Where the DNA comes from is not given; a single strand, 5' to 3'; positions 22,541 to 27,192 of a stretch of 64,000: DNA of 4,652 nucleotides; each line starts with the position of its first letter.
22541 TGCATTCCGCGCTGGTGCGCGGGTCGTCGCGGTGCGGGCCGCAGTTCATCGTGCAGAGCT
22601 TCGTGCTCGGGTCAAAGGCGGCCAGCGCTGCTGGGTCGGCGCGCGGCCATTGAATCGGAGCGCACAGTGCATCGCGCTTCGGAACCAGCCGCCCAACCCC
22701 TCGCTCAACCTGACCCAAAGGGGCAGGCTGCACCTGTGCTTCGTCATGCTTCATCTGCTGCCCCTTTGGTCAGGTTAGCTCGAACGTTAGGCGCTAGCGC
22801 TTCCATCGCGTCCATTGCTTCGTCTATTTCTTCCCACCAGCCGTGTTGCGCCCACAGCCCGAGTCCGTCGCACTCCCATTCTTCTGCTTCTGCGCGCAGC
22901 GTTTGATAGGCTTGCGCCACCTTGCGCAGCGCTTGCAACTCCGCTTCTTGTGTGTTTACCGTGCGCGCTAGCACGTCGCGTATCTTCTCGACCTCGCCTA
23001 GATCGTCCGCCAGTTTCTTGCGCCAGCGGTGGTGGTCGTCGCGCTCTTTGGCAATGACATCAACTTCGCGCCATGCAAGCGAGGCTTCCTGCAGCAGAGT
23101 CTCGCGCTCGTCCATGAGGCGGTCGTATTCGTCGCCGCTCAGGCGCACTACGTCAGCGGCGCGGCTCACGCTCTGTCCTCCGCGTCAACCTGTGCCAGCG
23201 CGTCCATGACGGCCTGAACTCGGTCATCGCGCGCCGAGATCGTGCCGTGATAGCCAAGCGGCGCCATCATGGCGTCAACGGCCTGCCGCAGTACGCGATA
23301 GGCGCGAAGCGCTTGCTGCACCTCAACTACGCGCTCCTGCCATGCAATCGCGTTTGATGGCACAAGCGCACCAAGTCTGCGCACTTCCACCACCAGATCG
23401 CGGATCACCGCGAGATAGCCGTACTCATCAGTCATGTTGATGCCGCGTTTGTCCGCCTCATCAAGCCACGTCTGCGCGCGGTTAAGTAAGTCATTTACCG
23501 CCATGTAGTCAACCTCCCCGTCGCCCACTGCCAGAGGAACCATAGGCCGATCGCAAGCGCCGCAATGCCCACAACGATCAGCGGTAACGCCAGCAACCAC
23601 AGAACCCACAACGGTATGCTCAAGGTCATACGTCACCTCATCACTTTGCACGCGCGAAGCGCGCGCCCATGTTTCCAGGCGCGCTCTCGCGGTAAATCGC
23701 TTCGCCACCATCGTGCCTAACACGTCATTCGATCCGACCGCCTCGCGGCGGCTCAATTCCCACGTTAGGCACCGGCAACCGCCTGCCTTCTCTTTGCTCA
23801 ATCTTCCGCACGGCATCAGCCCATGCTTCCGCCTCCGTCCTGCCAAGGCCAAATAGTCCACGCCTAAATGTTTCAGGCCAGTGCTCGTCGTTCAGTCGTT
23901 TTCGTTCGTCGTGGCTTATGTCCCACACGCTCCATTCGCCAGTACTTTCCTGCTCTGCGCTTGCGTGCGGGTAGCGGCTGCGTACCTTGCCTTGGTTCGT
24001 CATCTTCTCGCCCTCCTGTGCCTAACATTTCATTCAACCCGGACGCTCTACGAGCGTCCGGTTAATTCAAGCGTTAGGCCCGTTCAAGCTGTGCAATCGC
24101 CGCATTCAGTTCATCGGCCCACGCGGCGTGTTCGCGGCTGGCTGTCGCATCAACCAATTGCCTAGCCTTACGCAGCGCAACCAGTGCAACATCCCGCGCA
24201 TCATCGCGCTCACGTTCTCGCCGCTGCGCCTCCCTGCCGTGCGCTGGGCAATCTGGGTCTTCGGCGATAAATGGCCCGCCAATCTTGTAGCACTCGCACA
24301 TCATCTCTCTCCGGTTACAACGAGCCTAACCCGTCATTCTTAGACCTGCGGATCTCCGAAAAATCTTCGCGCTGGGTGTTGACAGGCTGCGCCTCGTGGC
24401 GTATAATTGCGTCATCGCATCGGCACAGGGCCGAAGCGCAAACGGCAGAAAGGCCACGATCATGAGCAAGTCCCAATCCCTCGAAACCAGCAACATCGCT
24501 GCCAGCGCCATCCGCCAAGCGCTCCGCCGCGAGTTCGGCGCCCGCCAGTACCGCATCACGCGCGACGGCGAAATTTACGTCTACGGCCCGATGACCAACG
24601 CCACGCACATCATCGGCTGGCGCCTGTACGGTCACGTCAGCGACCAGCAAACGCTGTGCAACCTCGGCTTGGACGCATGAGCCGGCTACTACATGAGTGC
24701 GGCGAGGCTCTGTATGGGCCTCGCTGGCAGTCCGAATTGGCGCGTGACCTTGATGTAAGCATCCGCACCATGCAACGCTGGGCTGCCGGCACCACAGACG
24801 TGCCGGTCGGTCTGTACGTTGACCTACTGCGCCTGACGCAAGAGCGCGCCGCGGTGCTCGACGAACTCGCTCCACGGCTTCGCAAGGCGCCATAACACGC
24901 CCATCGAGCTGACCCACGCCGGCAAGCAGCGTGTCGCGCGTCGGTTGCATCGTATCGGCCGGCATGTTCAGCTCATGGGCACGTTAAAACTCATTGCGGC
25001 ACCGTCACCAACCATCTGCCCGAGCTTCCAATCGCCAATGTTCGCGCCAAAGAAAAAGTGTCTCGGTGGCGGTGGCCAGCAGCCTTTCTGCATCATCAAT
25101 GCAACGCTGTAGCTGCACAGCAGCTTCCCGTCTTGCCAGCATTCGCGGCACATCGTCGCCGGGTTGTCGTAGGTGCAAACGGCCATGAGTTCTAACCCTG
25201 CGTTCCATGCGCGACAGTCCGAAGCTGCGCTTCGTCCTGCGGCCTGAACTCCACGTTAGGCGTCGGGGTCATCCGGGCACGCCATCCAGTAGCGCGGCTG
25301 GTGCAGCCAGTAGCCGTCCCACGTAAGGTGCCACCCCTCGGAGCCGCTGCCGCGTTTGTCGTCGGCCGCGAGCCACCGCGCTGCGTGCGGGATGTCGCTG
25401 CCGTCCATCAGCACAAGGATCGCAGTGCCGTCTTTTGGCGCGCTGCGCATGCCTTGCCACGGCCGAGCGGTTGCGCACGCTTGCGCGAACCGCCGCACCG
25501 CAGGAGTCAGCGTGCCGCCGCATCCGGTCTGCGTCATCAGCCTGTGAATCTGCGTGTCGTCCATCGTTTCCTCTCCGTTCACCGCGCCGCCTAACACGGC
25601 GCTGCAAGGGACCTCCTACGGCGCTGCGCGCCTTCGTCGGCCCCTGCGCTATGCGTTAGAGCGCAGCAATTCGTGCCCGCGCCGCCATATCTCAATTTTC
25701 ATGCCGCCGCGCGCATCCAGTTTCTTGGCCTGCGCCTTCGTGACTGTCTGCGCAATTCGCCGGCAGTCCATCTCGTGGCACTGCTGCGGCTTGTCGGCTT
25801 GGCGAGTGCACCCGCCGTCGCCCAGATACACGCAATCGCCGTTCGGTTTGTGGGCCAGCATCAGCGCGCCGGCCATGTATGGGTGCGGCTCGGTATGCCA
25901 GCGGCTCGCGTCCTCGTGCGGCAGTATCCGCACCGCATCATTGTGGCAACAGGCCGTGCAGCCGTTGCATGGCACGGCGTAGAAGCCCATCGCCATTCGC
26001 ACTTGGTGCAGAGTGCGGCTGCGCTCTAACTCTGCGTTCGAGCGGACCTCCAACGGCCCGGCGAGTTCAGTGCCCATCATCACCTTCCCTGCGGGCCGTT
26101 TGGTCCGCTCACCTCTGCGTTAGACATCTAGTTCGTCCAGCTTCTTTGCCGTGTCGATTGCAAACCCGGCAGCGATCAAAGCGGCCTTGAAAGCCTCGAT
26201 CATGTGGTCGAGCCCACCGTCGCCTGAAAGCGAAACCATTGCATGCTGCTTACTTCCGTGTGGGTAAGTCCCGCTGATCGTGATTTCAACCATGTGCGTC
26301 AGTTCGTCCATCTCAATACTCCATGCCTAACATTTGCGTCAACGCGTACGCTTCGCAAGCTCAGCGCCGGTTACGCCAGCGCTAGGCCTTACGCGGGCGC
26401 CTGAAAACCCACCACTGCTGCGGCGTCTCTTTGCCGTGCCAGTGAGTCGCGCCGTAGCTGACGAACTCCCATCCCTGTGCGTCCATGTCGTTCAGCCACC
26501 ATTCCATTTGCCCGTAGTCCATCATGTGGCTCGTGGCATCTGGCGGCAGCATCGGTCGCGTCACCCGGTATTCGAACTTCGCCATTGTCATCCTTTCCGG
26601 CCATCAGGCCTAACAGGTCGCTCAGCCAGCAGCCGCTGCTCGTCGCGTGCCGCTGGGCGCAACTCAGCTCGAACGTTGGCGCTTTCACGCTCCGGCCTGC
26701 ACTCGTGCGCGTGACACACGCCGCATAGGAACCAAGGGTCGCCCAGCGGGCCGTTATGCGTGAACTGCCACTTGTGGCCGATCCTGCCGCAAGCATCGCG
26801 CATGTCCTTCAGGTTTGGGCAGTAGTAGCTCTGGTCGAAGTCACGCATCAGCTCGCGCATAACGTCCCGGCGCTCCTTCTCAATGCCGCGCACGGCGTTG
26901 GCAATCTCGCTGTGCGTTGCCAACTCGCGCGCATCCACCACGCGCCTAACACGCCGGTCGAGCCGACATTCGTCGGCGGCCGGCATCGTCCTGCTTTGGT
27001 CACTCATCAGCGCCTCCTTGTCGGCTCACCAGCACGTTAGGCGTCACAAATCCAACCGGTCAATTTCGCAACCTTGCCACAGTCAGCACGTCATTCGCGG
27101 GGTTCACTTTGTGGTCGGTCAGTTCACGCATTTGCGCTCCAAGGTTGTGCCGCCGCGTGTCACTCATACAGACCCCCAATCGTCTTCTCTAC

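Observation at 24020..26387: attC polarity is antisense to almost all cassette ORFs, yet ORF ends coincide exactly with the GTT box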

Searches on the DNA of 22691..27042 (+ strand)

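Call 94: search_dna_similar(query=window:22691-27042:+, collection=phages, mode=distant, max_rows=25, max_evalue=0.001)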
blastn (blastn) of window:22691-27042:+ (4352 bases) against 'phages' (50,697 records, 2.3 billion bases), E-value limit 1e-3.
No match.

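Call 101: search_with_rna_model(model_id=R1, sources=[L112, L113, L114, L115, L116], filters=off, max_evalue=0.1)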
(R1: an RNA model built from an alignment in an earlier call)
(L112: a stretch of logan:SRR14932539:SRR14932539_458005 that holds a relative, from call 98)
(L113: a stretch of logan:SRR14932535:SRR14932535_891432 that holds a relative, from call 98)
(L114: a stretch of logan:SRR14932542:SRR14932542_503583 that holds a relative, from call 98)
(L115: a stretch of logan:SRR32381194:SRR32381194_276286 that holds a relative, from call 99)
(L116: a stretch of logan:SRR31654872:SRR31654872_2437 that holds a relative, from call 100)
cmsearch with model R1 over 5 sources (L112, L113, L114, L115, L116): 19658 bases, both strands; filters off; matches with E-value up to 0.1: 5.
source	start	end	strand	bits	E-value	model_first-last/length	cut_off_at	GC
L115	779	880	-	47.7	2.3e-10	1-73/73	no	0.68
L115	456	569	-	43.4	2.8e-09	1-73/73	no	0.68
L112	2190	2274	-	24.1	0.00023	1-73/73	no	0.69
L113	1575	1659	-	24.1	0.00023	1-73/73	no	0.69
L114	758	842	-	24.1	0.00023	1-73/73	no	0.69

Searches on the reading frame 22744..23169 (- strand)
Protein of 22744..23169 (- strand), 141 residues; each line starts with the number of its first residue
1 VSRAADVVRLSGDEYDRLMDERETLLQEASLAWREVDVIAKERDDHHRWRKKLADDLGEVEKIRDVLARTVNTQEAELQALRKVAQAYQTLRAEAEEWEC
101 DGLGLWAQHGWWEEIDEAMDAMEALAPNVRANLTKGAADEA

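Call 10: search_protein_families(library=pfam, proteins=[window:22744-23169:-], max_evalue=0.01)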
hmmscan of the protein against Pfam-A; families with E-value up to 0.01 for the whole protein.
window:22744-23169:- (141 aa): 1 family
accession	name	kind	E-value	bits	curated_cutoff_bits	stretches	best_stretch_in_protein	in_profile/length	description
PF24554.1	DUF7603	-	1.3e-05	26.4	27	1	66-135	5-72/110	Domain of unknown function (DUF7603)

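Call 86: search_protein_families(library=phrogs, proteins=[window:22744-23169:-], max_evalue=0.001)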
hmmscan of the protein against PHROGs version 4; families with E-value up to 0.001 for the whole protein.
window:22744-23169:- (141 aa): 0 families

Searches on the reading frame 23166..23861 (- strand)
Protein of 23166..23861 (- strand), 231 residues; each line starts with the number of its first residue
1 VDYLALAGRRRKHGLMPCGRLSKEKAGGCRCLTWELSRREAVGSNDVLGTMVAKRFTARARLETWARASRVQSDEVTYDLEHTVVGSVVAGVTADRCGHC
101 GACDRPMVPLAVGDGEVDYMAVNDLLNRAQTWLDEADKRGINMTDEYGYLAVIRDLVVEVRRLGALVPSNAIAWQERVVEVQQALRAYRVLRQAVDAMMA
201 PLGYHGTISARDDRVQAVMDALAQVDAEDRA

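Call 10: search_protein_families(library=pfam, proteins=[window:23166-23861:-], max_evalue=0.01)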
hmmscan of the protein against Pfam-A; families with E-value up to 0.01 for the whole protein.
window:23166-23861:- (231 aa): 1 family
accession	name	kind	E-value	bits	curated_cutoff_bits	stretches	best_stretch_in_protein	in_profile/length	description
PF01003.24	Flavi_capsid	-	0.0049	17.1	27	0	140-202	28-89/117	Flavivirus capsid protein C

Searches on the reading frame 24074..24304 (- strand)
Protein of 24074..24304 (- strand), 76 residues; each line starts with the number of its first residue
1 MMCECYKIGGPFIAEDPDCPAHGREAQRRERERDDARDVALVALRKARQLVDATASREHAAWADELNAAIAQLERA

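Call 9: search_protein_families(library=pfam, proteins=[window:24074-24304:-], max_evalue=0.01)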
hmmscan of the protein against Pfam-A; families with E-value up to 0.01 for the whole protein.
window:24074-24304:- (76 aa): 0 families

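Call 86: search_protein_families(library=phrogs, proteins=[window:24074-24304:-], max_evalue=0.001)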
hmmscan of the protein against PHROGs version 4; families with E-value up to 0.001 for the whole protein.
window:24074-24304:- (76 aa): 0 families

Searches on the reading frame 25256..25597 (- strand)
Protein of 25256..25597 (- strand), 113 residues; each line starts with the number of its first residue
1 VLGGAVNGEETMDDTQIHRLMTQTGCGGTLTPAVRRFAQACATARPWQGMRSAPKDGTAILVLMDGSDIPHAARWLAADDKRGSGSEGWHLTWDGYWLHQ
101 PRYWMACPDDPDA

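Call 9: search_protein_families(library=pfam, proteins=[window:25256-25597:-], max_evalue=0.01)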
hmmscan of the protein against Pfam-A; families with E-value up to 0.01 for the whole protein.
window:25256-25597:- (113 aa): 0 families

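Call 58: find_related_loci(query=window:25256-25564:-, collection=viral_contigs, flank=5000)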
Query window:25256-25564:- (102 aa) in viral_contigs; peptide patterns used: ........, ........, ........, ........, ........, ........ (x = any residue, [..] = any of these).
1 stretches matched a pattern, but none encodes a relative of the query by tblastn (E <= 1e-3).

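Call 86: search_protein_families(library=phrogs, proteins=[window:25256-25564:-], max_evalue=0.001)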
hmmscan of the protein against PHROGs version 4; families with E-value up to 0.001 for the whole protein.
window:25256-25564:- (102 aa): 0 families

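Call 97: find_homologous_proteins(query=window:25256-25564:-)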
Query window:25256-25564:- (102 aa): 31 proteins with E <= 0.001 among 34 candidates.
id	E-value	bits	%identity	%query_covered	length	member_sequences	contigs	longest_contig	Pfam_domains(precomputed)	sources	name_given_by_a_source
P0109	1.4e-66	240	100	100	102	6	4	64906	-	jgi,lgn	jgi:hypothetical protein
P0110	9.5e-37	143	66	99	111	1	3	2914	-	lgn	-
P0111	3.4e-34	135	86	65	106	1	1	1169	-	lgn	-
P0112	3.4e-25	106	65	71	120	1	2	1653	-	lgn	-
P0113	1.0e-23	101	67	66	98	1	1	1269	-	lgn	-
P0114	1.4e-19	88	56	71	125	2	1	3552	-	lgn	-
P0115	1.9e-19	88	56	70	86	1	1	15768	-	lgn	-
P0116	1.9e-18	84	60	65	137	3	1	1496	-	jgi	-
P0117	6.9e-18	83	58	65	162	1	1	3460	-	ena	-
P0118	2.3e-15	74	56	71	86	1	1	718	-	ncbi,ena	-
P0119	1.4e-14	72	54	64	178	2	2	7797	-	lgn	-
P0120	9.0e-11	60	91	32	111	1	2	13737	-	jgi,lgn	-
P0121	3.0e-10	58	92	25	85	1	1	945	-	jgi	jgi:hypothetical protein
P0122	3.2e-10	58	97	30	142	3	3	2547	-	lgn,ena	-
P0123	3.3e-10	58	92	25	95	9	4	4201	-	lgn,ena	-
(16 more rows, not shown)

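Call 98: find_encoding_contigs(protein=P0110, flank=3000, max_places=3)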
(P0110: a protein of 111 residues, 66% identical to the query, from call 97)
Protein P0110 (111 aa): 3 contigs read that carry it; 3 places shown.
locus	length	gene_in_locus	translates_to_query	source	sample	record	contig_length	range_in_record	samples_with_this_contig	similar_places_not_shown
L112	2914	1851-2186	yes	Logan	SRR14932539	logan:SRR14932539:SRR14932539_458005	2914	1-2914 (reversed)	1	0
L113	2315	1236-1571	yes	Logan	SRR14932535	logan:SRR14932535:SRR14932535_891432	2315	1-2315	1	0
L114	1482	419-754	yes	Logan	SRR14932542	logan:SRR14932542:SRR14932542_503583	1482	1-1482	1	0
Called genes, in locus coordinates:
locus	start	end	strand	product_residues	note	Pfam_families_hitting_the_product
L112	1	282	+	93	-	?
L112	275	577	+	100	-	-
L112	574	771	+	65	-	-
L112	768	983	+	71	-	-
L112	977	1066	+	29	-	-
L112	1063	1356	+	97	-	-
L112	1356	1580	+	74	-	-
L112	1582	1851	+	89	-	-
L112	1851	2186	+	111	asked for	-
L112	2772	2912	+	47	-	?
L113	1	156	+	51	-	?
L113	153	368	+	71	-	-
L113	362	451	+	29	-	-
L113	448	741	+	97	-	-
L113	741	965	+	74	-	-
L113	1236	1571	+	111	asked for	-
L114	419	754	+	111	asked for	-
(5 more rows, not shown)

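Call 99: find_encoding_contigs(protein=P0111, flank=3000, max_places=2)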
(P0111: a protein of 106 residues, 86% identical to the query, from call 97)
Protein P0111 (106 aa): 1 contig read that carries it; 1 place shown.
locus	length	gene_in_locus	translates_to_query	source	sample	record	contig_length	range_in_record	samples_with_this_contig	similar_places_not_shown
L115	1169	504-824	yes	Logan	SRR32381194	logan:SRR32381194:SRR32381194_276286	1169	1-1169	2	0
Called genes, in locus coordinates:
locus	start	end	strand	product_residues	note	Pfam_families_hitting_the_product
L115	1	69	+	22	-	?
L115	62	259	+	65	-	-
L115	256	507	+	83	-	-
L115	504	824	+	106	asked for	-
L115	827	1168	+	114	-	?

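Call 100: find_encoding_contigs(protein=P0115, flank=6000, max_places=2)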
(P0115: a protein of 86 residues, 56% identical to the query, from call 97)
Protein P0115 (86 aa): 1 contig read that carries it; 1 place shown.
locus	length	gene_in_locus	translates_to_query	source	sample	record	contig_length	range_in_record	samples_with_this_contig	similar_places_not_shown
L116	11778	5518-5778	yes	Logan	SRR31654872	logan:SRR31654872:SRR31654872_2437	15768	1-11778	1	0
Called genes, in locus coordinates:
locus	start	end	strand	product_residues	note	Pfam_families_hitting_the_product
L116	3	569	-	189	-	?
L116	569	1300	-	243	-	-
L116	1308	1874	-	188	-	-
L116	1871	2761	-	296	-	PF05869:Dam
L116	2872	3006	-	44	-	-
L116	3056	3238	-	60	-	-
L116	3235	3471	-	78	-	-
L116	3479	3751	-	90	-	-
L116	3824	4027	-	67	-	-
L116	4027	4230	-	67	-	-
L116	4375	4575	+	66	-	-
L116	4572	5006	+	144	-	-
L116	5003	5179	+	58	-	-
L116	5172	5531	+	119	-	-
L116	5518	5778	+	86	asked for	-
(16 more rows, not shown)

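Call 103: search_protein_families(library=pfam, proteins=[L115:504-824:+], max_evalue=0.01)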
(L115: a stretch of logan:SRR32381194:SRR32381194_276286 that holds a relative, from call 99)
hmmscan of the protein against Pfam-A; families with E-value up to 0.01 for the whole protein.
L115:504-824:+ (106 aa): 0 families
